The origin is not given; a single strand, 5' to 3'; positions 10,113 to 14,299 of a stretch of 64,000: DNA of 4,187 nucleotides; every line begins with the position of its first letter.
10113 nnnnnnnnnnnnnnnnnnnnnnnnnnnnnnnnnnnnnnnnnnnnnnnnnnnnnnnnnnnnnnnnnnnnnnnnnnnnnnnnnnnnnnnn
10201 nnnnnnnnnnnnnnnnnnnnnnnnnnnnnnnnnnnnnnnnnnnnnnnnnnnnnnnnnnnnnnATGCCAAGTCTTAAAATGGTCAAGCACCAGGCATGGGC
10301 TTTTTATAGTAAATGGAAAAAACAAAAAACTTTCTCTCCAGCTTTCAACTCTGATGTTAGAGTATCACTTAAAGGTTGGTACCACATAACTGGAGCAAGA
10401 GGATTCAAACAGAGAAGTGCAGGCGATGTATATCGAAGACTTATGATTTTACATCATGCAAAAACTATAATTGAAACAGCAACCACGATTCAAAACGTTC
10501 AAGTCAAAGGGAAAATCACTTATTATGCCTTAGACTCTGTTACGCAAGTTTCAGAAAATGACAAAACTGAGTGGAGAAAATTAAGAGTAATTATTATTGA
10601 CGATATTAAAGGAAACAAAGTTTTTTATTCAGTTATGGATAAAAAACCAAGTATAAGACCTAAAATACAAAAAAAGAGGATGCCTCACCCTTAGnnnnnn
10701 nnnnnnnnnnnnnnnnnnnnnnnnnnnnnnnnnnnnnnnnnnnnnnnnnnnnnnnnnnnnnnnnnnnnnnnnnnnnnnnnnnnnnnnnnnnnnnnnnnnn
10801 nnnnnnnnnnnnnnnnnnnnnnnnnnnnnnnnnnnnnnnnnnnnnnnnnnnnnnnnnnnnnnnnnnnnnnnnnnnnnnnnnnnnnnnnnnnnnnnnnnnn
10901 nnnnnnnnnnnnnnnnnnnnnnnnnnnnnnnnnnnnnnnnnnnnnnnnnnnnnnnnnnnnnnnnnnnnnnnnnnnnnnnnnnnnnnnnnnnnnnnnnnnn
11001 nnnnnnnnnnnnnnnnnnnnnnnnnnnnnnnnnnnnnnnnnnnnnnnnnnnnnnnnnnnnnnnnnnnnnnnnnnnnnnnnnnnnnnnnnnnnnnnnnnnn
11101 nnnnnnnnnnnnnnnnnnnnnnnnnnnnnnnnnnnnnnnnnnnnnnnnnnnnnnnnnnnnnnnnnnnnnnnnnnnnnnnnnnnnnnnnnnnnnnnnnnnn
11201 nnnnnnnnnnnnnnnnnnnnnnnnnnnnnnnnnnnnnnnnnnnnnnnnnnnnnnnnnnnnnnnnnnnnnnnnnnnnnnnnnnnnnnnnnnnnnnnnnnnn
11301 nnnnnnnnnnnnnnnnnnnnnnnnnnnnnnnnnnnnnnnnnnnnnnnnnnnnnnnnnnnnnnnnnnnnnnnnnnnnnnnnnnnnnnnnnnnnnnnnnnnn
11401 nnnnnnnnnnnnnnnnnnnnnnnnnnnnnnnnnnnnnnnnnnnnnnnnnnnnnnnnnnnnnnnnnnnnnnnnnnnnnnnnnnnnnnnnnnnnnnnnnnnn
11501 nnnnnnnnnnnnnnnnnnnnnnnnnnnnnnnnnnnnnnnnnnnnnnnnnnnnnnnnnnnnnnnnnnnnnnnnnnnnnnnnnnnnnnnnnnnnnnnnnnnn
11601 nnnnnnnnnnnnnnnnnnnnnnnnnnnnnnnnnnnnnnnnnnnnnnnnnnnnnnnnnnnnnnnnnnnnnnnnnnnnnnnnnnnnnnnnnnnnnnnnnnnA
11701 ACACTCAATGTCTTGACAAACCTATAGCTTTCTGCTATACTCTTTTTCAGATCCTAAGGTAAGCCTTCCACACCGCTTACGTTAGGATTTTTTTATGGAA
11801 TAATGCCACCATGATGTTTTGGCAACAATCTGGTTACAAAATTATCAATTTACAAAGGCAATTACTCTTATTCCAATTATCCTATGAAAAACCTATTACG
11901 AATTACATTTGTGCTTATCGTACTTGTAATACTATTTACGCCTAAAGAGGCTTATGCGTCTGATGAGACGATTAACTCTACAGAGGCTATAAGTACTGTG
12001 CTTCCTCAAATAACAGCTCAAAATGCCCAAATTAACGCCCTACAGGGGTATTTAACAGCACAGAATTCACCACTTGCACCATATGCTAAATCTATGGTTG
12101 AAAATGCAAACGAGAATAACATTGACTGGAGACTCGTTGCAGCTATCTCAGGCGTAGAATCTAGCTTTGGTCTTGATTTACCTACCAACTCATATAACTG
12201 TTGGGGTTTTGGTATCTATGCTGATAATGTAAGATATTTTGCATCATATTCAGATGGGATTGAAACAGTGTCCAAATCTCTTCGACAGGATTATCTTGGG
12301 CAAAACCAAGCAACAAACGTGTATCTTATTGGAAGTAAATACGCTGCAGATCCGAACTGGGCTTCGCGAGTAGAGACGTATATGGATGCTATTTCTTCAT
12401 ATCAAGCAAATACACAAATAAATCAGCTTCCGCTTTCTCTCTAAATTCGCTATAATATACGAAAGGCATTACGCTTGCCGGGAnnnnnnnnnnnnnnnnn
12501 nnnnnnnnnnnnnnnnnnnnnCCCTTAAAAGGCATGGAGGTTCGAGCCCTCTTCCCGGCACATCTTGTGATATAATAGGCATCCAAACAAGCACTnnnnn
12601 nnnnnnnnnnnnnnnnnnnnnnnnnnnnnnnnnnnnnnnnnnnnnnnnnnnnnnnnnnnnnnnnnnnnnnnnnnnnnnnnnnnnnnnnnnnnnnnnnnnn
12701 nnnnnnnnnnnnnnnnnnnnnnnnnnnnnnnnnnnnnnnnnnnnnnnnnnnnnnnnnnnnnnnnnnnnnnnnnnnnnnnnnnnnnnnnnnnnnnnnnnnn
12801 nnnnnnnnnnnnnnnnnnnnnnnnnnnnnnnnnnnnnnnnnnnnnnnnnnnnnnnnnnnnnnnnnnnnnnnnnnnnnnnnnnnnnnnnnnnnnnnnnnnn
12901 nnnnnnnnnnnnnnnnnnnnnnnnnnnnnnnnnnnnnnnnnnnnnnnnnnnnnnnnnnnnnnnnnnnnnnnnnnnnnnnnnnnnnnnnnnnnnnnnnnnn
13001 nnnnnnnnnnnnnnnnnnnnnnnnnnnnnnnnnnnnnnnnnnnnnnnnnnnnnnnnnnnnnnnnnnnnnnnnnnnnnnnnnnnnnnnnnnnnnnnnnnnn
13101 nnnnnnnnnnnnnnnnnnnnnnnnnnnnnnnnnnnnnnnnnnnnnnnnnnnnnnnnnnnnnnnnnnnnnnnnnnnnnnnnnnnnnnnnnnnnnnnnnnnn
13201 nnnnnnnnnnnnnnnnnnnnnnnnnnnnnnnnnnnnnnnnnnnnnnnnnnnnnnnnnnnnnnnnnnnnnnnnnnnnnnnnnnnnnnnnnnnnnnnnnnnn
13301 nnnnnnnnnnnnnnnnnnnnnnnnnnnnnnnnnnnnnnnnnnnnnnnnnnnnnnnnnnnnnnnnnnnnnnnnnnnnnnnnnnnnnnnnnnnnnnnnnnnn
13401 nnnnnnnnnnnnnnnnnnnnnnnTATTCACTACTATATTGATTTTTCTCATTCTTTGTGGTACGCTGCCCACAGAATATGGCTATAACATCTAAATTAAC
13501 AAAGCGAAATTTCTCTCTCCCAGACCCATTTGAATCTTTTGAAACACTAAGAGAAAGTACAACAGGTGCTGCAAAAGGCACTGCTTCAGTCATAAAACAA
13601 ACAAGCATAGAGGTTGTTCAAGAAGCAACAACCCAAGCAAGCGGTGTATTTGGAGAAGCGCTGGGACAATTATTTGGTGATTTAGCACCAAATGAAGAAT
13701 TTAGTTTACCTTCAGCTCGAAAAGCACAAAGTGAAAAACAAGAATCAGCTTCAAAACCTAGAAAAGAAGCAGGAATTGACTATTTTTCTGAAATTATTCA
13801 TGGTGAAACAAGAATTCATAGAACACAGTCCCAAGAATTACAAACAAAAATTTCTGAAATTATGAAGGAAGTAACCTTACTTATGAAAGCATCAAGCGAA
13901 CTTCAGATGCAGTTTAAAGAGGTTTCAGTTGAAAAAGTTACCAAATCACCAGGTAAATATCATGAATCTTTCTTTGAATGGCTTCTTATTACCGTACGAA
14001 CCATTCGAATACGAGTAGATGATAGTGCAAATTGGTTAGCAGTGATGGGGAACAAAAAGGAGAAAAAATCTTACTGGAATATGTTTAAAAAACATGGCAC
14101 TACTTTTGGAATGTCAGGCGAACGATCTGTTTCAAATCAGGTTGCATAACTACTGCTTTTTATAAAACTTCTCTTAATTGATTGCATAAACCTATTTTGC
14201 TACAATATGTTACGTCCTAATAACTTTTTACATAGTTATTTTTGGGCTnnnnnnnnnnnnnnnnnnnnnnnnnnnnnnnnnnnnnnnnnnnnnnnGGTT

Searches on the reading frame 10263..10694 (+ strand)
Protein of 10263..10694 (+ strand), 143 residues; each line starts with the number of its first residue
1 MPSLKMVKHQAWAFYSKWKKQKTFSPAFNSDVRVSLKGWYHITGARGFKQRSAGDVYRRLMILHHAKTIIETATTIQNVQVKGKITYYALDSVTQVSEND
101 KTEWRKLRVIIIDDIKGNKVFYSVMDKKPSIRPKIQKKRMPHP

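Call 8: search_protein_families(library=pfam, proteins=[window:10263-10694:+], max_evalue=0.01)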
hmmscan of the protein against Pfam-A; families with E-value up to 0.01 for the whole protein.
window:10263-10694:+ (143 aa): 0 families

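Call 9: search_protein_families(library=ncbifam, proteins=[window:10263-10694:+], max_evalue=0.01)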
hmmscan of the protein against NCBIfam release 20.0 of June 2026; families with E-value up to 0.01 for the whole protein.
window:10263-10694:+ (143 aa): 0 families

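Call 28: search_protein_families(library=phrogs, proteins=[window:10263-10694:+], max_evalue=0.01)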
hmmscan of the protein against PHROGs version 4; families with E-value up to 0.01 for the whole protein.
window:10263-10694:+ (143 aa): 0 families

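Call 29: search_protein_families(library=padloc, proteins=[window:10263-10694:+], max_evalue=0.01)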
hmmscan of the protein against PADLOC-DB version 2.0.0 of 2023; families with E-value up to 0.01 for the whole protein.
window:10263-10694:+ (143 aa): 0 families

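Call 30: find_homologous_proteins(query=window:10263-10694:+)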
Query window:10263-10694:+ (143 aa): 9 proteins with E <= 0.001 among 11 candidates.
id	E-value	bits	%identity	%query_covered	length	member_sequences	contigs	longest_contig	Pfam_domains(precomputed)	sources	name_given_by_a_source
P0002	1.7e-90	318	100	100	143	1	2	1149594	-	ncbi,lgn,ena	-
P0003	8.2e-71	254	80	96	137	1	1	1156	-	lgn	-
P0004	8.3e-48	180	79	75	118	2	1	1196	-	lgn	-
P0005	6.9e-42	161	57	100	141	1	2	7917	-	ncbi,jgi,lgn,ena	-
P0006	6.2e-41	158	54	88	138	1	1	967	-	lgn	-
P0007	3.7e-36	142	55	90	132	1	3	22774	-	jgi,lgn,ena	jgi:hypothetical protein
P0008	1.6e-35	140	55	90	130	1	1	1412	-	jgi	jgi:hypothetical protein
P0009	6.3e-33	132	46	90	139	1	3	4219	-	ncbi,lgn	-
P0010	1.9e-28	117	45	99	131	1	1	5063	-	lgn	-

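Call 31: find_encoding_contigs(protein=P0003, flank=5000, max_places=3)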
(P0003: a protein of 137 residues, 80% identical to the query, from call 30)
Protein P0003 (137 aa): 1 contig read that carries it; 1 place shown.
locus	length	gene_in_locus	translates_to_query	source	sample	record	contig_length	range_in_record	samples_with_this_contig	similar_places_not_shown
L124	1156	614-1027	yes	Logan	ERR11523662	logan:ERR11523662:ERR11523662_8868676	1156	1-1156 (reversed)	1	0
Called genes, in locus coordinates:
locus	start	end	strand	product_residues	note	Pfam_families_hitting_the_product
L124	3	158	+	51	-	?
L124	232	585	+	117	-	PF12728:HTH_17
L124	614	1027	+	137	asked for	-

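Call 32: find_encoding_contigs(protein=P0005, flank=5000, max_places=3)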
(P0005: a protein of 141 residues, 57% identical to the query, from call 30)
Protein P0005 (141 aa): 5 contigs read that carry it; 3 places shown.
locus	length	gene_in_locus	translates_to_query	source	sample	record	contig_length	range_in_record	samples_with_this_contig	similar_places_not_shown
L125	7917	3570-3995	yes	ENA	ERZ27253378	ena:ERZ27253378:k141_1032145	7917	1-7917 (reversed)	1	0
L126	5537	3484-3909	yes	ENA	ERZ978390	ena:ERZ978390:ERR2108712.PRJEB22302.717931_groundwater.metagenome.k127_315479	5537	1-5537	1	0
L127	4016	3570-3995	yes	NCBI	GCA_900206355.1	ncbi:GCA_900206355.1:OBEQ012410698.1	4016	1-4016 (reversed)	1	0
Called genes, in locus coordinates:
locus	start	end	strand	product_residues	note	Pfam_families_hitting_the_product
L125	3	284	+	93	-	?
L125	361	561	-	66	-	-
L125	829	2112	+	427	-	PF00665:rve, PF13683:rve_3, PF22483:Mu-transpos_C_2 (weak)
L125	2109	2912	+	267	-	PF01695:IstB_IS21, PF20720:nSTAND3 (faint), PF00308:Bac_DnaA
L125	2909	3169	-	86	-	-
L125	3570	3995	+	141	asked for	-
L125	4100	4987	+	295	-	PF02899:Phage_int_SAM_1, PF13495:Phage_int_SAM_4, PF00589:Phage_integrase, PF22823:MrpR_C_cat (weak)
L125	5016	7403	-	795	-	PF01935:DUF87, PF10412:TrwB_AAD_bind (faint), PF12696:TraG-D_C (faint)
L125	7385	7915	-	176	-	?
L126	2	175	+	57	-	?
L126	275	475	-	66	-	-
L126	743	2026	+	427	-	PF00665:rve, PF13683:rve_3, PF22483:Mu-transpos_C_2 (weak)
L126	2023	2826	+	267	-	PF01695:IstB_IS21, PF20720:nSTAND3 (faint), PF00308:Bac_DnaA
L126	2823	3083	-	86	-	-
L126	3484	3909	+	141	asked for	-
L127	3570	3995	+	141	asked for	-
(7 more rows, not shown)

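Call 33: find_encoding_contigs(protein=P0007, flank=5000, max_places=3)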
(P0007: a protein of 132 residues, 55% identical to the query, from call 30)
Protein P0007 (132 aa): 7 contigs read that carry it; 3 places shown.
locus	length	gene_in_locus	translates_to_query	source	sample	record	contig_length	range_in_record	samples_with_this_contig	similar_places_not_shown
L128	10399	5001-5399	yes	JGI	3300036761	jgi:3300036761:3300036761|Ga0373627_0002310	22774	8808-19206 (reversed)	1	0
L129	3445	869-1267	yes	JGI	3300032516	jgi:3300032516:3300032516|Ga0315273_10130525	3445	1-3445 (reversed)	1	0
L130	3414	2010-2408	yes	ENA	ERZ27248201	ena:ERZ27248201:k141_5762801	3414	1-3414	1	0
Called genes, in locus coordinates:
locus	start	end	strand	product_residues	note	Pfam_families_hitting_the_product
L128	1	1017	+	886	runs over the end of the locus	PF01229:Glyco_hydro_39, PF17829:GH115_C (faint), PF17957:Big_7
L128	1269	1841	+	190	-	PF00188:CAP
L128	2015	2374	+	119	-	-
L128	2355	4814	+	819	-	PF13191:AAA_16 (weak), PF00004:AAA, PF17871:AAA_lid_9, PF00158:Sigma54_activat (weak), PF00004:AAA (weak), PF07724:AAA_2, PF07728:AAA_5, PF10431:ClpB_D2-small, +7 more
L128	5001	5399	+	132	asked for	-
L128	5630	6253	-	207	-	PF08843:AbiEii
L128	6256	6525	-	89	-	PF21956:DUF6922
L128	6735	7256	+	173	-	PF11611:DUF4352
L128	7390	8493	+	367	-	-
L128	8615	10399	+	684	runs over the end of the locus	-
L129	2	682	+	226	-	?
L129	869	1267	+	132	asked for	-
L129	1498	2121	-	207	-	PF08843:AbiEii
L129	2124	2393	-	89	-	PF21956:DUF6922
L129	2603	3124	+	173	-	PF11611:DUF4352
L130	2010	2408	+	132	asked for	-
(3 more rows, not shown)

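Call 34: find_encoding_contigs(protein=P0009, flank=5000, max_places=3)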
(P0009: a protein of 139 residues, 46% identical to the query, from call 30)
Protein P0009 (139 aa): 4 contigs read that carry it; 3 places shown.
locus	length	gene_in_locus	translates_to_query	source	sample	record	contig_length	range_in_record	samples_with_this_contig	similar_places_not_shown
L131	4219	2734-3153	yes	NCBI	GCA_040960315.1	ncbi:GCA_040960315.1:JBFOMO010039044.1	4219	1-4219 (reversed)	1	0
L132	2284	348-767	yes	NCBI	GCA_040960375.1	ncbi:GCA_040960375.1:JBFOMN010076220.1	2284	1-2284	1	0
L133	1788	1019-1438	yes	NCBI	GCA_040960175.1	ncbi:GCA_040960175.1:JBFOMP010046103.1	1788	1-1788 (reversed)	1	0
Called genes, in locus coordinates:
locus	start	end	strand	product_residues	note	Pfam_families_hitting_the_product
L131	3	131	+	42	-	?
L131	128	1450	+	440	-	PF00496:SBP_bac_5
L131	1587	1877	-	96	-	-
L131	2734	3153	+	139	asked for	-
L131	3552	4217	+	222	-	?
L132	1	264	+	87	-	?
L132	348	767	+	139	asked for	-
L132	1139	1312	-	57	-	-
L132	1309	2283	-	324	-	?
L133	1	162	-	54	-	?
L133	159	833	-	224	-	-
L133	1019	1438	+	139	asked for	-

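Call 35: find_encoding_contigs(protein=P0010, flank=5000, max_places=3)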
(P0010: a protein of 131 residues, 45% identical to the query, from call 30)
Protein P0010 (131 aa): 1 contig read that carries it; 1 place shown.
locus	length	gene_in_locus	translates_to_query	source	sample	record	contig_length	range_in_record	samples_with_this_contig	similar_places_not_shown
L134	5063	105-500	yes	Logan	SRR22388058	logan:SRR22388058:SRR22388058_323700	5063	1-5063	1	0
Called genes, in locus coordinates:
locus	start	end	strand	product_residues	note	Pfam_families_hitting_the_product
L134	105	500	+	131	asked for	-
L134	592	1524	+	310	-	PF18895:T4SS_pilin (weak)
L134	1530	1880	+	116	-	PF18895:T4SS_pilin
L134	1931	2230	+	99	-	PF18895:T4SS_pilin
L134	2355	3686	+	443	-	-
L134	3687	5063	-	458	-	?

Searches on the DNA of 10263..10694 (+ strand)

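Call 36: search_rna_families(sources=[L124, L125, L126, L128, L129, L130, L131, L132, L133, L134], threshold=evalue, max_evalue=1)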
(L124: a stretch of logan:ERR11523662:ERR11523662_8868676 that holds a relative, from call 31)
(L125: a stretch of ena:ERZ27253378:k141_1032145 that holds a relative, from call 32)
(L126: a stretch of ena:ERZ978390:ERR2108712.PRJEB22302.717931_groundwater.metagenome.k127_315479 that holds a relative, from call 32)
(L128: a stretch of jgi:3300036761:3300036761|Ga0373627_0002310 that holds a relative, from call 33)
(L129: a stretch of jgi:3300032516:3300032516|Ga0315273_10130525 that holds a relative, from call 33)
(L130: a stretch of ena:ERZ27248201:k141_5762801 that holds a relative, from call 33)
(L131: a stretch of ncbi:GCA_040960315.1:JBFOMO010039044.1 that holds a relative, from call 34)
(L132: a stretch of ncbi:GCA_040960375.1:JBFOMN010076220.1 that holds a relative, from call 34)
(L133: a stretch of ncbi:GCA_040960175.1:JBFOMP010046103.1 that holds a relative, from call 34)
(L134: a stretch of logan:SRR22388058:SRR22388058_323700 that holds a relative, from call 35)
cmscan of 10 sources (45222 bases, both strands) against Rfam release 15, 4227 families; matches with E-value up to 1: 0.
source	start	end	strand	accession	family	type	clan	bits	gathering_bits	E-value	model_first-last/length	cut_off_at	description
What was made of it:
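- No homologous locus conserves it: the upstream ORFs are orphans, and L124, which keeps the downstream gene pair, lacks it (calls 31, 36).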

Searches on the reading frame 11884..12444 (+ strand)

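Call 8: search_protein_families(library=pfam, proteins=[window:11884-12444:+], max_evalue=0.01)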
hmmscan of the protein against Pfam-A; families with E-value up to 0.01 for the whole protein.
window:11884-12444:+ (186 aa): 1 family
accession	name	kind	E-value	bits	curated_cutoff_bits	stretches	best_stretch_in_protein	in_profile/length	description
PF01832.25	Glucosaminidase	-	2.8e-07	31.7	30.2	1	69-170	2-121/123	Mannosyl-glycoprotein endo-beta-N-acetylglucosaminidase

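Call 9: search_protein_families(library=ncbifam, proteins=[window:11884-12444:+], max_evalue=0.01)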
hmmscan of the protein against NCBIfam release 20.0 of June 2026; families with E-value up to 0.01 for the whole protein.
window:11884-12444:+ (186 aa): 1 family
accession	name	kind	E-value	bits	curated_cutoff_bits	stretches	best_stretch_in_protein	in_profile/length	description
NF008112.0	PRK10859.1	equivalog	0.0026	16.3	354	1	54-95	277-316/483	membrane-bound lytic murein transglycosylase MltF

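Call 28: search_protein_families(library=phrogs, proteins=[window:11884-12444:+], max_evalue=0.01)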
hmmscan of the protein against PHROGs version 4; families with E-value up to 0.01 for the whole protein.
window:11884-12444:+ (186 aa): 1 family
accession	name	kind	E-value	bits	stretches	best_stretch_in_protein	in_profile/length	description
phrog_8443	-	tail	0.0013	18.7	1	101-138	77-114/636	tail fiber protein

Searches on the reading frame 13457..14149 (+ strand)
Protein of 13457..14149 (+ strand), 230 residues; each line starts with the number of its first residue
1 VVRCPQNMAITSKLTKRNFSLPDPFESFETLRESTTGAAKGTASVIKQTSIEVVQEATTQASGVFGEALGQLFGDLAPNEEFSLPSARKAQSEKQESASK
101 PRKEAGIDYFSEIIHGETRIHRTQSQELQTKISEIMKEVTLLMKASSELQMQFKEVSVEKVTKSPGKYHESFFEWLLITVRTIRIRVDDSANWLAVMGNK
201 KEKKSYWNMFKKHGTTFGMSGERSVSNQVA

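Call 8: search_protein_families(library=pfam, proteins=[window:13457-14149:+], max_evalue=0.01)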
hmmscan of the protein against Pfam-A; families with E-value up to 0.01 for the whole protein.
window:13457-14149:+ (230 aa): 1 family
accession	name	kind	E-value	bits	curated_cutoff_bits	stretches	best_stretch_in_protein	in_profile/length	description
PF18904.5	DUF5660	-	9.5e-30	103.4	24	1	124-229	2-108/109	Domain of unknown function (DUF5660)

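Call 9: search_protein_families(library=ncbifam, proteins=[window:13457-14149:+], max_evalue=0.01)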
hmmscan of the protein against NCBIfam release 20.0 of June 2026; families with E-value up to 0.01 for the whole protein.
window:13457-14149:+ (230 aa): 0 families
